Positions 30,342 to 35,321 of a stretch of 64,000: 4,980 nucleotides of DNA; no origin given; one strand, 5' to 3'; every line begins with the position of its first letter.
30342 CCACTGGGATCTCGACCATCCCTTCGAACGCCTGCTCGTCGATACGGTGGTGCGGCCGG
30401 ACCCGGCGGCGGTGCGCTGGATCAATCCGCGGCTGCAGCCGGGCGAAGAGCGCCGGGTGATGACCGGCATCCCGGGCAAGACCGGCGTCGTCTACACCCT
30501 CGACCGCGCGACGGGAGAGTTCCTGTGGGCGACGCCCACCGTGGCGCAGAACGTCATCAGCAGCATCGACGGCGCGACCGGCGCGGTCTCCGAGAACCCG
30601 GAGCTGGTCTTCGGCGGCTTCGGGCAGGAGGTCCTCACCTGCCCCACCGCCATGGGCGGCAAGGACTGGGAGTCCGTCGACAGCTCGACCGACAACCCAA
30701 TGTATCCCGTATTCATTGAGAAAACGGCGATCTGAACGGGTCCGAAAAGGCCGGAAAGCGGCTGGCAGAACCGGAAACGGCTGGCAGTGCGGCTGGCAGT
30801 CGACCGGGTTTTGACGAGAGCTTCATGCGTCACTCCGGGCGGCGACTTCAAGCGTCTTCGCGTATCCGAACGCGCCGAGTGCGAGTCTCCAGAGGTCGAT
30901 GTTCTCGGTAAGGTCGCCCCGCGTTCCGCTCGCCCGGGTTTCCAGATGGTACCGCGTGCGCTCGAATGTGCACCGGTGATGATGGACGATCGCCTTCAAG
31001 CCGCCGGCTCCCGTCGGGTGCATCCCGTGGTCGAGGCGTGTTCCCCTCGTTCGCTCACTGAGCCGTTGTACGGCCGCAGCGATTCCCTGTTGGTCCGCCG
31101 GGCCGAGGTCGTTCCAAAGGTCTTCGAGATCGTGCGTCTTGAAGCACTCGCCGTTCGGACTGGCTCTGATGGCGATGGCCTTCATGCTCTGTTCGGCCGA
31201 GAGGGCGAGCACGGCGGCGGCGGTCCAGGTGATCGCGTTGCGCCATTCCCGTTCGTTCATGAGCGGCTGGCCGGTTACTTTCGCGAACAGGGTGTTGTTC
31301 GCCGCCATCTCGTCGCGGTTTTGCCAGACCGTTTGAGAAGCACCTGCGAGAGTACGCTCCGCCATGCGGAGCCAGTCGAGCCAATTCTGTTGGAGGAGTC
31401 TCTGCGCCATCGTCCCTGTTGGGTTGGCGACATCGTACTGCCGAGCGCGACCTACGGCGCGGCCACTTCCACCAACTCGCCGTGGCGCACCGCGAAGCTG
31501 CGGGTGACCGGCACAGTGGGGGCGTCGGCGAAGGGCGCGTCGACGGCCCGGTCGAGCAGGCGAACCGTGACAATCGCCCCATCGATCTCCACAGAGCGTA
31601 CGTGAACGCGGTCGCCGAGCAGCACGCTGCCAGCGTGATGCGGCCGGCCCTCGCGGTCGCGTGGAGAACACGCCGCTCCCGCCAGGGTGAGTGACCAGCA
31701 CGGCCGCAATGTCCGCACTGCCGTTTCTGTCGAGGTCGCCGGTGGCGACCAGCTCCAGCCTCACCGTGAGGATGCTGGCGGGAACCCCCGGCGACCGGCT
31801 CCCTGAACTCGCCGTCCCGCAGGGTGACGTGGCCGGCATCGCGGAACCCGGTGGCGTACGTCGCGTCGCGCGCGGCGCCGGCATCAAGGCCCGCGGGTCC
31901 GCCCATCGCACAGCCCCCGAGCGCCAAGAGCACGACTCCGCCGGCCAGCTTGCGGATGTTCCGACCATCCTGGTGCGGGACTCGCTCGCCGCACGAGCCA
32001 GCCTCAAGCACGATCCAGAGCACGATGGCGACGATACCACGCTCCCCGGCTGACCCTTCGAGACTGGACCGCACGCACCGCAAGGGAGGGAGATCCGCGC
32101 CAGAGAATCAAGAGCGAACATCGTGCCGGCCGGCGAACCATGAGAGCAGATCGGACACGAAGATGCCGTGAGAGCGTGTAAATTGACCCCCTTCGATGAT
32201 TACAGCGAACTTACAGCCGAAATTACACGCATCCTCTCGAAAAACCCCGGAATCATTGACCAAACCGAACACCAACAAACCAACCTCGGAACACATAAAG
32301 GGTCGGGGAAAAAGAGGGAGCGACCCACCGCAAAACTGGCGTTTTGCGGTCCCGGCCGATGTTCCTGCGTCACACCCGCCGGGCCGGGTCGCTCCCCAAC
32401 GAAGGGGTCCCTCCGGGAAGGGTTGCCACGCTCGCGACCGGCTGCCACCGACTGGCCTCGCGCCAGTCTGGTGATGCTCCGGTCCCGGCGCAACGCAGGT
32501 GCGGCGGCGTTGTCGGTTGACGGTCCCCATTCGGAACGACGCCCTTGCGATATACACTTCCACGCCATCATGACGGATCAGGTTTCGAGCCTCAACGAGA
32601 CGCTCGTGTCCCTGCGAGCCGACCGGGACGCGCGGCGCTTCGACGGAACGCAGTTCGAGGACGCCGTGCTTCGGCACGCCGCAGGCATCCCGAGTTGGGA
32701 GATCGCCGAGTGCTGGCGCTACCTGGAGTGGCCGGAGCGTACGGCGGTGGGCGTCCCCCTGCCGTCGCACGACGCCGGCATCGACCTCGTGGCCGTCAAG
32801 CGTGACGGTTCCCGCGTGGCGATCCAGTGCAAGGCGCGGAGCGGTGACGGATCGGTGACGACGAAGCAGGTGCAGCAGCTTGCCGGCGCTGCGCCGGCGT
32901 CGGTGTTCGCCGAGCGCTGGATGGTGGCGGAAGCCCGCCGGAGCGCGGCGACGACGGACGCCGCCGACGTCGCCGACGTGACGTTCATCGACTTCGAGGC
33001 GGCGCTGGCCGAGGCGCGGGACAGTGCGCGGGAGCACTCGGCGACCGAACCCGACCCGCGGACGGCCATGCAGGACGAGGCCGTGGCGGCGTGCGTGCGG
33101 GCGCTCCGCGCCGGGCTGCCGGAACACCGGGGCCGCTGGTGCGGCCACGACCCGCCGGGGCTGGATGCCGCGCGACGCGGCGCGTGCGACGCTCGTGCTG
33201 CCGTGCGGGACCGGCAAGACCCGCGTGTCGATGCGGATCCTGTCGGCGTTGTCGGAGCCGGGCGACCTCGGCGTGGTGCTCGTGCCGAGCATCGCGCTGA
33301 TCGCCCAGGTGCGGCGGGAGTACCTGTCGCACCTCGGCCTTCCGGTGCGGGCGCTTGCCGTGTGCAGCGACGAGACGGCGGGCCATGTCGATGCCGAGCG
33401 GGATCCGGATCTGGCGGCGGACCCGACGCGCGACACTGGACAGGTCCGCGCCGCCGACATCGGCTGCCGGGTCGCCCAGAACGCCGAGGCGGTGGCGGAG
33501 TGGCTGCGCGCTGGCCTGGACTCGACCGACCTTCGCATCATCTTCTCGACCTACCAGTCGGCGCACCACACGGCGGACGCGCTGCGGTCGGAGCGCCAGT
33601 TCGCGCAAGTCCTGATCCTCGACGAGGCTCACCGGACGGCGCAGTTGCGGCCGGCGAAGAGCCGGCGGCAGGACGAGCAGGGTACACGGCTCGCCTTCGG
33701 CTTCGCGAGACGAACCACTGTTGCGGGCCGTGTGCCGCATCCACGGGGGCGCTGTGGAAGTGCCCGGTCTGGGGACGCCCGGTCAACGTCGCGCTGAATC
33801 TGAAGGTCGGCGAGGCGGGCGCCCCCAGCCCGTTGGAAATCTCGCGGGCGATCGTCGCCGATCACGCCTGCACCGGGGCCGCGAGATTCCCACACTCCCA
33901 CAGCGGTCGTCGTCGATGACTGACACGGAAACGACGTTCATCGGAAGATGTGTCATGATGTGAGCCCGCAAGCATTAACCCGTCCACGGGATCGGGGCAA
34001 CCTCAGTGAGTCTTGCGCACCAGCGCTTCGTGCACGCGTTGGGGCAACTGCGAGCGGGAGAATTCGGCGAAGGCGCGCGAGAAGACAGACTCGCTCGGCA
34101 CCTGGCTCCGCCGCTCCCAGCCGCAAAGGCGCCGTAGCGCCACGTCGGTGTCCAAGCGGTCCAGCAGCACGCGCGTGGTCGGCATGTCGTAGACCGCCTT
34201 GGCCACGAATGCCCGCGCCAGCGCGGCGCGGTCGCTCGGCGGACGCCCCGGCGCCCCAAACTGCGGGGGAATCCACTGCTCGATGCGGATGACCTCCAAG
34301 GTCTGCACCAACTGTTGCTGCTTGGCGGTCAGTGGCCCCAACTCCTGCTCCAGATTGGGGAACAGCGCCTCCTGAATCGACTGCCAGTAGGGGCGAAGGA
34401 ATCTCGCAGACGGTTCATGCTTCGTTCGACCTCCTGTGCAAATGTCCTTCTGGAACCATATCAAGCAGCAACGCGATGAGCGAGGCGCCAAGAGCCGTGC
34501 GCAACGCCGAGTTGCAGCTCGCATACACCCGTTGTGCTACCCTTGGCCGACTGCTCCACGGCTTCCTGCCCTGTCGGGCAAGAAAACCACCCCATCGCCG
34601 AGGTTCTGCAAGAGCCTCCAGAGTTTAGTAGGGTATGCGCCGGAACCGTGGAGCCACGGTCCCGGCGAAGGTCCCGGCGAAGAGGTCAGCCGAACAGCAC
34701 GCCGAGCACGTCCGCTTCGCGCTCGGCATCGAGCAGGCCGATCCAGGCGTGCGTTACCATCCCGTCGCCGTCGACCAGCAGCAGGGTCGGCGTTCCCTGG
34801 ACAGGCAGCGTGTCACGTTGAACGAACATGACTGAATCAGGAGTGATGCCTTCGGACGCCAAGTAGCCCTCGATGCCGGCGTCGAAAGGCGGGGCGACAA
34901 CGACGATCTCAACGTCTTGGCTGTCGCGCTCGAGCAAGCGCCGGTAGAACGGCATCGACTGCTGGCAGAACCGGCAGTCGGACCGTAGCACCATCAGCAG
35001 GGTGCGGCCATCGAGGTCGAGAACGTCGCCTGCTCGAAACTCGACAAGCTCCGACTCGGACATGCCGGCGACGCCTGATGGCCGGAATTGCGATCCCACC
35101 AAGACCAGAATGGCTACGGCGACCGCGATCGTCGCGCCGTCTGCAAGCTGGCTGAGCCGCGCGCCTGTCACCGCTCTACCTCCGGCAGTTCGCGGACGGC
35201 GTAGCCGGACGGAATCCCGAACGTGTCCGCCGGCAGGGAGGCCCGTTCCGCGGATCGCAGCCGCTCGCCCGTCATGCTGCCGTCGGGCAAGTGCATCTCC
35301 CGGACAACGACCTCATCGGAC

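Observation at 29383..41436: A PQQ dehydrogenase gene is cleanly split by a 10.3-kb integrase-bearing island flanked by a 10-bp direct repeat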

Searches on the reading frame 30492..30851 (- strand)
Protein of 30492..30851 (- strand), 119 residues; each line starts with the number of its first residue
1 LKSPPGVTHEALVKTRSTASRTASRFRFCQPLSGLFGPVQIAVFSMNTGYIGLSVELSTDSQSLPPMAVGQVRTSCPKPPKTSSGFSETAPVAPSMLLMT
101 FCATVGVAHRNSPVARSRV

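Call 9: search_protein_families(library=pfam, proteins=[window:30492-30851:-], max_evalue=0.01)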
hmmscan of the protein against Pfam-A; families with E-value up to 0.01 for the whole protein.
window:30492-30851:- (119 aa): 0 families

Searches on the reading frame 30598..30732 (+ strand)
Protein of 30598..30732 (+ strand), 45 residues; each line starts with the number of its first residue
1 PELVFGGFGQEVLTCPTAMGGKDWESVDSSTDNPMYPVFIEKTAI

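Call 35: find_homologous_proteins(query=window:30598-30732:+, max_evalue=10)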
Query seq(45 aa) (45 aa): 1 proteins with E <= 10 among 1 candidates.
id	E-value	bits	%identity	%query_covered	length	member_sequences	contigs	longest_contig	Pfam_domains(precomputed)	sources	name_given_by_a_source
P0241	2.2e-6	45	96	53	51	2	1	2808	-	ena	-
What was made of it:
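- Tried and rejected: A 45-aa query spanning the N-terminal end plus the island-encoded tail, meant to pull out attL-bearing protein fragments, returned a single hit (call 35).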

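Call 37: find_encoding_contigs(protein=P0241, flank=5000, max_places=3)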
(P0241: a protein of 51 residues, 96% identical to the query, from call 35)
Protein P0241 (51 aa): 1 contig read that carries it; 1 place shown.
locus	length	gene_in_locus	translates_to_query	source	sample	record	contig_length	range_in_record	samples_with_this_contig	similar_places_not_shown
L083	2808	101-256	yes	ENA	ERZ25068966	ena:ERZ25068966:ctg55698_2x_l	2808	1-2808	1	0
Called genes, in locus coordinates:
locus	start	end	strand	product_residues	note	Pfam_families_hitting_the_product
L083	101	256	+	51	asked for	-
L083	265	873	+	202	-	PF13360:PQQ_2 (weak)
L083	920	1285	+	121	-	PF01656:CbiA, PF02374:ArsA_ATPase (weak), PF06564:CBP_BcsQ (weak), PF13614:AAA_31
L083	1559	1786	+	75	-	-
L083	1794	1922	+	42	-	-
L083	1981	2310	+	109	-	-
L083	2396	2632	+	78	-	-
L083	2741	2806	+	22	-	?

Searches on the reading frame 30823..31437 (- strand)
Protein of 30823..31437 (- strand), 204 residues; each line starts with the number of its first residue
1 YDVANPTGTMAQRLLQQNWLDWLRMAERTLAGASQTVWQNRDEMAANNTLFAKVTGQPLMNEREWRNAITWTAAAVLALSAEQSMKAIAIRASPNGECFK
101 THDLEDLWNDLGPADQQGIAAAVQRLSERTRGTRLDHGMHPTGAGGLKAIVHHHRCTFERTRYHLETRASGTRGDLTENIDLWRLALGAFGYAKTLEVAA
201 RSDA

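Call 68: search_protein_families(library=padloc, proteins=[window:30823-31437:-], max_evalue=0.01)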
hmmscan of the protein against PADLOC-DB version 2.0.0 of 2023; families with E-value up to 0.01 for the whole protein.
window:30823-31437:- (204 aa): 0 families

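Call 85: search_protein_families(library=pfam, proteins=[window:30823-31410:-], max_evalue=5)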
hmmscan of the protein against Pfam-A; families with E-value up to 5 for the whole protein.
window:30823-31410:- (195 aa): 0 families

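Call 92: search_protein_families(library=ncbifam, proteins=[window:30823-31410:-], max_evalue=0.01)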
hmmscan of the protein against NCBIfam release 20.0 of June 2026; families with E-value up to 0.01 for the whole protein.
window:30823-31410:- (195 aa): 0 families

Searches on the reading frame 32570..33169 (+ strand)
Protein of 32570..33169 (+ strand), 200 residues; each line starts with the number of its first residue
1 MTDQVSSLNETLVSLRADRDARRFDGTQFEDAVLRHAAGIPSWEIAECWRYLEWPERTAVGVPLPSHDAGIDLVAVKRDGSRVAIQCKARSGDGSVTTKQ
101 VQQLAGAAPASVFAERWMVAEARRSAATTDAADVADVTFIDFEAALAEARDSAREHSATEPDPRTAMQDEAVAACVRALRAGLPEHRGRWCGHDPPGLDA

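Call 68: search_protein_families(library=padloc, proteins=[window:32570-33169:+], max_evalue=0.01)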
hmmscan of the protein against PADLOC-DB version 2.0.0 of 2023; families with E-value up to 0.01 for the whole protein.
window:32570-33169:+ (200 aa): 2 families
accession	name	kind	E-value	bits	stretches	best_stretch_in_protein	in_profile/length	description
PDLC03597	REase_MTase_IIG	-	2e-11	40.2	1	6-130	3-124/1646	Type IIG restriction enzyme-methyltransferase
PDLC03051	REase_MTase_I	-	0.00048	15.3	1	18-89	26-95/1591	Type I restriction enzyme-methyltransferase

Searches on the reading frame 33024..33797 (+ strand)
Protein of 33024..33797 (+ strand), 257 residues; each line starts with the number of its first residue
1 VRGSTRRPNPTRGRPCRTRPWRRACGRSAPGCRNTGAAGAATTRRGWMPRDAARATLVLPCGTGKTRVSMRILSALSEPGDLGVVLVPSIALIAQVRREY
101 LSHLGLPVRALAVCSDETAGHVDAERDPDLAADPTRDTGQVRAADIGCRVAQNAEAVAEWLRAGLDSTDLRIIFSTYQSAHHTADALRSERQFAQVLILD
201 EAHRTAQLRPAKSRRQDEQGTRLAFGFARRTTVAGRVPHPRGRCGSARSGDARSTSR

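Call 8: search_protein_families(library=pfam, proteins=[window:33024-33797:+], max_evalue=0.01)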
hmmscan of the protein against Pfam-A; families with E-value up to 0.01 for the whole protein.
window:33024-33797:+ (257 aa): 5 families
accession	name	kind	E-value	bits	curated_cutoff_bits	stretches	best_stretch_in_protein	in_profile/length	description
PF04851.21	ResIII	-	8.4e-15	55.5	22.5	1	50-207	21-139/164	Type III restriction enzyme, res subunit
PF00270.35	DEAD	-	4.8e-07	30.1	26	1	57-105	19-70/167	DEAD/DEAH box helicase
PF13872.12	AAA_34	-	0.0022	17.4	27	1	126-221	97-203/306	P-loop containing NTP hydrolase pore-1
PF09848.15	SLFN-g3_helicase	-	0.0055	16.5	24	0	169-217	55-104/354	Schlafen group 3, DNA/RNA helicase domain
PF13401.12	AAA_22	-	0.0074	17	27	0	62-205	15-96/130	AAA domain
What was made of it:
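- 32570..33797 (+): Pseudogene: the N-terminal ~400 residues of a ~1600-aa fused nuclease-helicase-methyltransferase restriction enzyme. It is frameshifted near 33150 and truncated. Pfam ResIII (call 8).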

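Call 68: search_protein_families(library=padloc, proteins=[window:33024-33797:+], max_evalue=0.01)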
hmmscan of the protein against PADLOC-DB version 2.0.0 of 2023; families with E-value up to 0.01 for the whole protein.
window:33024-33797:+ (257 aa): 4 families
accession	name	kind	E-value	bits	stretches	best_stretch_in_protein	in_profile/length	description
PDLC03597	REase_MTase_IIG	-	9.2e-21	71.2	1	51-206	185-335/1646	Type IIG restriction enzyme-methyltransferase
PDLC03051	REase_MTase_I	-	1.8e-13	46.5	1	52-207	196-345/1591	Type I restriction enzyme-methyltransferase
PDLC02707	PbeA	-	2.1e-05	21.3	1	53-114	269-329/672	PbeA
PDLC02867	DpdF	-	0.00046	16.6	1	54-100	156-202/855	DpdF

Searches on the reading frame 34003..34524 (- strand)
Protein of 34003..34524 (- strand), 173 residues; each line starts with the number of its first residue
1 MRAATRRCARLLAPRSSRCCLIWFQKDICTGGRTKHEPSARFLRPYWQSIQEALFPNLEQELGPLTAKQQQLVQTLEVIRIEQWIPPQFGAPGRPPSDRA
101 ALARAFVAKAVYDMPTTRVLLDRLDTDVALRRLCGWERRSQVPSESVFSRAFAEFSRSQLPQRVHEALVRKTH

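Call 8: search_protein_families(library=pfam, proteins=[window:34003-34524:-], max_evalue=0.01)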
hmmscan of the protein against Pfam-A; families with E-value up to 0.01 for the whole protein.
window:34003-34524:- (173 aa): 1 family
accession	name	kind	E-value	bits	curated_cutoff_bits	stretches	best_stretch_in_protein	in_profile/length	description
PF05598.16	DUF772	-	7.8e-12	45.5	23.1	1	93-157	1-66/74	Transposase domain (DUF772)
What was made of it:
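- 34006..34518 (-): Fragment of an IS related to the full copy at 37409-38955. DUF772 (call 8).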

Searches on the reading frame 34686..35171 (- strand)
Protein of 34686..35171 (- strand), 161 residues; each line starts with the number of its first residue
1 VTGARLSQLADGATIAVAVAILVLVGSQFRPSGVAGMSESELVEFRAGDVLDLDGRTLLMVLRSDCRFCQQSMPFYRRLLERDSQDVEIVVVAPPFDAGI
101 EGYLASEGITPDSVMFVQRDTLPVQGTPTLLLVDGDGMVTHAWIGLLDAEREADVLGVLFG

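Call 8: search_protein_families(library=pfam, proteins=[window:34686-35171:-], max_evalue=0.01)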
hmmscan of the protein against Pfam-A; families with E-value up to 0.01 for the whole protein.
window:34686-35171:- (161 aa): 2 families
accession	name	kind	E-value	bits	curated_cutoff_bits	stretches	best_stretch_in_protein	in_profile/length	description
PF13098.12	Thioredoxin_2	-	0.0016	19.2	27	1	56-153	7-101/104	Thioredoxin-like domain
PF08534.16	Redoxin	-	0.0026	18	26.6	1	52-143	25-102/148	Redoxin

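Call 28: search_protein_families(library=phrogs, proteins=[window:34686-35171:-], max_evalue=0.01)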
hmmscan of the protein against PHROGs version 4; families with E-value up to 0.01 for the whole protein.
window:34686-35171:- (161 aa): 0 families

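Call 68: search_protein_families(library=padloc, proteins=[window:34686-35171:-], max_evalue=0.01)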
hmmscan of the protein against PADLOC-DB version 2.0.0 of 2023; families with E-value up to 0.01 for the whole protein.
window:34686-35171:- (161 aa): 0 families

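Call 92: search_protein_families(library=ncbifam, proteins=[window:34686-35171:-], max_evalue=0.01)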
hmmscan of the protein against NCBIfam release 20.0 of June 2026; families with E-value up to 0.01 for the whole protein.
window:34686-35171:- (161 aa): 1 family
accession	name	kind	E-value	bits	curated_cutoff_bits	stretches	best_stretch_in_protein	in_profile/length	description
TIGR02738.1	TrbB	equivalog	0.0015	18.3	132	1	54-135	50-127/153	type-F conjugative transfer system pilin assembly thiol-disulfide isomerase TrbB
